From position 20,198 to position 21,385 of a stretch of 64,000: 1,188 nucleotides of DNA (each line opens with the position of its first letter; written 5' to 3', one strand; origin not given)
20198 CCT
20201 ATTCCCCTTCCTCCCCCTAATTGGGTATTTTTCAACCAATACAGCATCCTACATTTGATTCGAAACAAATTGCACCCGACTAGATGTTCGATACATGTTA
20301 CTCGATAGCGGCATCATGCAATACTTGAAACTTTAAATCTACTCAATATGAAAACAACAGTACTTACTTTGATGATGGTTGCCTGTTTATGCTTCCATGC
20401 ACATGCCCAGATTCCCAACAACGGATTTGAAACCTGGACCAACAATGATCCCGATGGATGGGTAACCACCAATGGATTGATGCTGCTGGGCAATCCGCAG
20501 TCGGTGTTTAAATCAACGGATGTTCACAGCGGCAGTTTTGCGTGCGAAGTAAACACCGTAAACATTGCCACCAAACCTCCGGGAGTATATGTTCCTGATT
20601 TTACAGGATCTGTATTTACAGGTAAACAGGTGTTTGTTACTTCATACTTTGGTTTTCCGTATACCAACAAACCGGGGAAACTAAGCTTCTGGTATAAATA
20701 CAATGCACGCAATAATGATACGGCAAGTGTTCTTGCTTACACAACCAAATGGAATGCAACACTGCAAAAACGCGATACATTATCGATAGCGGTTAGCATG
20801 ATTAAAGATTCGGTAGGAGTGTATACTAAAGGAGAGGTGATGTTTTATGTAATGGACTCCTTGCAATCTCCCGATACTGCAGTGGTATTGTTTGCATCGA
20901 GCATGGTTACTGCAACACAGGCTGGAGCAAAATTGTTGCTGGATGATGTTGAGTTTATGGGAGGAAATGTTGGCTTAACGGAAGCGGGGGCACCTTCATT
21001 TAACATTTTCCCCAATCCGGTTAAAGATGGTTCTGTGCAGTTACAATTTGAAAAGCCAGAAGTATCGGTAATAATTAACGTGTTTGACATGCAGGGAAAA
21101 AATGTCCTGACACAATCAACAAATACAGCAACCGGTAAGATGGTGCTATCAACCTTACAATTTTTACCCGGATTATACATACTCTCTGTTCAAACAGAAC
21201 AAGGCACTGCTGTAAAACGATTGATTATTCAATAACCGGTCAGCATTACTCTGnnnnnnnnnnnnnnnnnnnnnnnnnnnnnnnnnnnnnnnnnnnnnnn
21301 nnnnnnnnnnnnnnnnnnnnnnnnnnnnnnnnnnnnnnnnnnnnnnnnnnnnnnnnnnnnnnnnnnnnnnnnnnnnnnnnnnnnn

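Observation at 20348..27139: PUL-like glycan-sensing module wired to cAMP: HTCS-type periplasmic sensor fused to an adenylate cyclase, beside a TonB-dependent receptor and a T9SS CBM-like protein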

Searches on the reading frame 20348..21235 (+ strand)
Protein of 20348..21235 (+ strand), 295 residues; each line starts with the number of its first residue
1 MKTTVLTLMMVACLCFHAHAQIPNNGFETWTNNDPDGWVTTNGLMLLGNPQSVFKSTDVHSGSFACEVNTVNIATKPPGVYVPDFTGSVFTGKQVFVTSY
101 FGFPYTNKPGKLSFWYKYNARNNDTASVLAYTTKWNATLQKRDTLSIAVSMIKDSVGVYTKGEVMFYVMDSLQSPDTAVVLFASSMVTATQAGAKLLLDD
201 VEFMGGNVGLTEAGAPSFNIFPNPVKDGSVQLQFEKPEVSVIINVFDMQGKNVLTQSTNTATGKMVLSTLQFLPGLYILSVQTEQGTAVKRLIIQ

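Call 3: search_protein_families(library=pfam, proteins=[window:20348-21235:+], max_evalue=0.01)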
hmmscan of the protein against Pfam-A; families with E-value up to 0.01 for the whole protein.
window:20348-21235:+ (295 aa): 2 families
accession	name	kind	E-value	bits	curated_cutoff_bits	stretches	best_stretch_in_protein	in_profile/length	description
PF18962.6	Por_Secre_tail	-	2.1e-12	47.6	27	1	220-294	1-75/75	Secretion system C-terminal sorting domain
PF13201.12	PCMD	-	2.4e-08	34.5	28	1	31-162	20-160/234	Putative carbohydrate metabolism domain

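Call 8: search_protein_families(library=ncbifam, proteins=[window:20348-21235:+], max_evalue=0.01)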
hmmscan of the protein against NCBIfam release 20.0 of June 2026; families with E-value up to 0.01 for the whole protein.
window:20348-21235:+ (295 aa): 3 families
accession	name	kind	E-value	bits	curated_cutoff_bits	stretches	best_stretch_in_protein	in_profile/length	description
TIGR04183.1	Por_Secre_tail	domain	1.1e-16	60.6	23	1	220-295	1-72/72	T9SS type A sorting domain-containing protein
NF038113.1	T9SSA_dep_M36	equivalog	4.9e-10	38.2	885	1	208-295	783-869/869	T9SS-dependent M36 family metallopeptidase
NF033708.1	T9SS_Cterm_ChiA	domain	0.0049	16.7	40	1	243-294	4-54/55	T9SS sorting signal type C domain-containing protein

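Call 35: find_homologous_proteins(query=window:20348-21232:+, max_evalue=0.001)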
Query window:20348-21232:+ (295 aa): 64 proteins with E <= 0.001 among 753 candidates.
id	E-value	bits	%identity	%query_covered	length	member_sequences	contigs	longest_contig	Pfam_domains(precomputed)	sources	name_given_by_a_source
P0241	7.0e-194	660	100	100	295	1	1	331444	PF18962.8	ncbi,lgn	ncbi:MAG: T9SS type A sorting domain-containing protein [Bacteroidota bacterium]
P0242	3.5e-151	520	78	100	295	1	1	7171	PF18962.8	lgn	-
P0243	4.1e-145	500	74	100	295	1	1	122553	PF18962.8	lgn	-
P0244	6.6e-144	497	74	100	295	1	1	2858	PF18962.8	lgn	-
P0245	2.3e-142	491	71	100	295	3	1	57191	PF18962.8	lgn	-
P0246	1.1e-141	489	72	100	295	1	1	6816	PF18962.8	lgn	-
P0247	1.3e-140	486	72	100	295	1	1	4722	PF18962.8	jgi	jgi:Secretion system C-terminal sorting domain/Putative carbohydrate metabolism domain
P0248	1.1e-134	466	70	98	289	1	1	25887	PF18962.8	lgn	-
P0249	2.6e-130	452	68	100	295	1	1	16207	PF13201.13,PF18962.8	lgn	-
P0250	6.7e-127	441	65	100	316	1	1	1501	PF18962.8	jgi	jgi:hypothetical protein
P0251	1.7e-124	433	66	100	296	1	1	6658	PF18962.8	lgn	-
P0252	5.9e-124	431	67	97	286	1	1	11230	PF13201.13,PF18962.8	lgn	-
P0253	4.6e-99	349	54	100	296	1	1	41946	PF18962.8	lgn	-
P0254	3.5e-97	343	56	96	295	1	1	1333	PF18962.8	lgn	-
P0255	6.9e-97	342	54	93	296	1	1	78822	PF18962.8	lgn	-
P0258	1.2e-94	335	53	99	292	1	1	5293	PF13201.13,PF18962.8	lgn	-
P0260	2.5e-86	308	48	98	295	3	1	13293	PF13201.13,PF18962.8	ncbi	-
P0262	4.0e-79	284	46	100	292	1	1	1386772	PF13201.13,PF18962.8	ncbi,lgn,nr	ncbi:MAG: hypothetical protein CFE21_03755 [Bacteroidetes bacterium B1(2017)]|nr:MAG: hypothetical p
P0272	2.1e-67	246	42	100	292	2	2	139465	PF13201.13,PF18962.8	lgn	-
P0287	8.9e-13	66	30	98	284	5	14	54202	PF18962.8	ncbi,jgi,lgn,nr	ncbi:MAG: hypothetical protein IT225_01320 [Flavobacteriales bacterium]|jgi:hypothetical protein|nr:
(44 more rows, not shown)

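Call 46: predict_structure(alignment_id=A3)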
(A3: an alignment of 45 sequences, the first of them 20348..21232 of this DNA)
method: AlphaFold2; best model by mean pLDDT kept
length: 295 residues; sequences in the alignment: 45
mean_pLDDT: 90.3   pTM: 0.64
mean pLDDT of the five models: 90.3, 90.1, 89.0, 88.7, 88.4
residues with pLDDT >= 90: 216; 70-90: 62; 50-70: 13; < 50: 4
segments of 3 or more residues with pLDDT < 50: none
pLDDT, mean of each block of 10 residues (from residue 1): 77 63 93 94 92 97 97 91 93 86 91 96 92 93 95 95 94 91 92 96 73 76 94 93 95 92 90 96 91 96
secondary structure, 60 per line:
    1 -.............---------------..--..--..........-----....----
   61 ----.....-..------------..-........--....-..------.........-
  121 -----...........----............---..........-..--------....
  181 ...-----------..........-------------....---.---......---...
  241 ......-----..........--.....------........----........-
elements in order: H2-14 E38-40 H41-47 E53-56 E65-69 E88-95 E98-101 E111-119 E126-136 E141-152 E156-165 E177-183 E195-204 E218-221 E229-234 E238-246 E252-261 E264-268 E275-282 E287-294

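Call 49: fold_search(model_id=the predicted structure, library=pdb)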
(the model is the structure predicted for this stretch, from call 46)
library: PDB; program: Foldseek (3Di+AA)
matches with E <= 10: 1855; with E <= 0.001: 80
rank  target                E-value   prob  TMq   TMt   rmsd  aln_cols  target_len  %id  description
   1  3fha_C                1.6e-06  1.00  0.28  0.16  16.1       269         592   11  Structure of endo-beta-N-acetylglucosaminidase A (released 2009-04-28)
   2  2c9a_A                2.1e-06  1.00  0.29  0.33  18.5       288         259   12  Crystal structure of the MAM-Ig module of receptor protein tyrosine phosphatase mu (released 2006-01-19)
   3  5z06_A                3.2e-06  1.00  0.30  0.14  17.9       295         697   12  Crystal structure of beta-1,2-glucanase from Parabacteroides distasonis (released 2018-05-30)
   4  5z06_B                3.2e-06  1.00  0.29  0.14  18.0       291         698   11  Crystal structure of beta-1,2-glucanase from Parabacteroides distasonis (released 2018-05-30)
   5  2zey_A                5.9e-06  1.00  0.38  0.71   4.0       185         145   11  Family 16 carbohydrate binding module (released 2008-03-04)
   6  2zey_B                8.9e-06  1.00  0.37  0.70   4.2       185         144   11  Family 16 carbohydrate binding module (released 2008-03-04)
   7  2zex_A                2.2e-05  1.00  0.35  0.63   4.9       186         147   12  Family 16 carbohydrate binding module (released 2008-03-04)
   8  8h3u_A                2.4e-05  1.00  0.31  0.17  20.2       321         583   14  Inhibitor-bound EP, polyA model (released 2022-11-23)
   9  3oea_A                2.5e-05  1.00  0.37  0.68   4.3       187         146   13  Crystal structure of the Q121E mutants of C.polysaccharolyticus CBM16-1 bound to cellopentaose (released 2010-08-25)
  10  2zex_B                2.6e-05  1.00  0.37  0.68   5.1       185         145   12  Family 16 carbohydrate binding module (released 2008-03-04)
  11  7uae_A                3.4e-05  1.00  0.36  0.21  17.7       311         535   11  Human meprin alpha (active state) (released 2022-11-02)
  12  4es9_C                3.6e-05  1.00  0.24  0.24  11.2       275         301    9  Crystal Structure of the adhesin domain of Epf from Streptococcus pyogenes in P21 (released 2012-09-19)
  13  2zew_B                3.8e-05  1.00  0.36  0.66   4.5       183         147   11  Family 16 Cabohydrate Binding Domain Module 1 (released 2008-03-04)
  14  7uac_H                6.3e-05  1.00  0.34  0.20  18.6       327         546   11  Human pro-meprin alpha (zymogen state) (released 2022-11-02)
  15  7uab_H                7.7e-05  1.00  0.36  0.21  18.1       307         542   11  Human pro-meprin alpha (zymogen state) (released 2022-11-02)
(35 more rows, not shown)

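Call 64: find_encoding_contigs(protein=P0287, flank=8000, max_places=2)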
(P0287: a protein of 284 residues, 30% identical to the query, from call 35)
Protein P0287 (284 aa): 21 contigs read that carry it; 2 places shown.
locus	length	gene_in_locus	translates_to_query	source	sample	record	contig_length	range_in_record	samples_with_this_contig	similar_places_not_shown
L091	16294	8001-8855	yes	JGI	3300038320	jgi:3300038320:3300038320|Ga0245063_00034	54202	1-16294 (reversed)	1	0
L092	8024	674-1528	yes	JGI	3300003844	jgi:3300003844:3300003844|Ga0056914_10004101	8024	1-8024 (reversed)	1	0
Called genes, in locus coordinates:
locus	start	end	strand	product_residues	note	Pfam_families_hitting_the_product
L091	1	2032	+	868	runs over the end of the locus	PF01411:tRNA-synt_2c, PF07973:tRNA_SAD, PF02272:DHHA1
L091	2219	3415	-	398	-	PF17164:DUF5122 (faint)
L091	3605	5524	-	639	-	-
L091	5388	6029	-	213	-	PF25778:DUF7948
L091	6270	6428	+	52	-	PF02272:DHHA1 (weak)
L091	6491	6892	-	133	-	PF18936:DUF5684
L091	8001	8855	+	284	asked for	PF18962:Por_Secre_tail (weak)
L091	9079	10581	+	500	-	-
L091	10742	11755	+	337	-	PF00561:Abhydrolase_1, PF12146:Hydrolase_4, PF12697:Abhydrolase_6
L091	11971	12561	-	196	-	PF06736:TMEM175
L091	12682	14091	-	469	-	PF18962:Por_Secre_tail (weak)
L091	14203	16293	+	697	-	?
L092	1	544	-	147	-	?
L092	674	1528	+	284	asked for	PF18962:Por_Secre_tail (weak)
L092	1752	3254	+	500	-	-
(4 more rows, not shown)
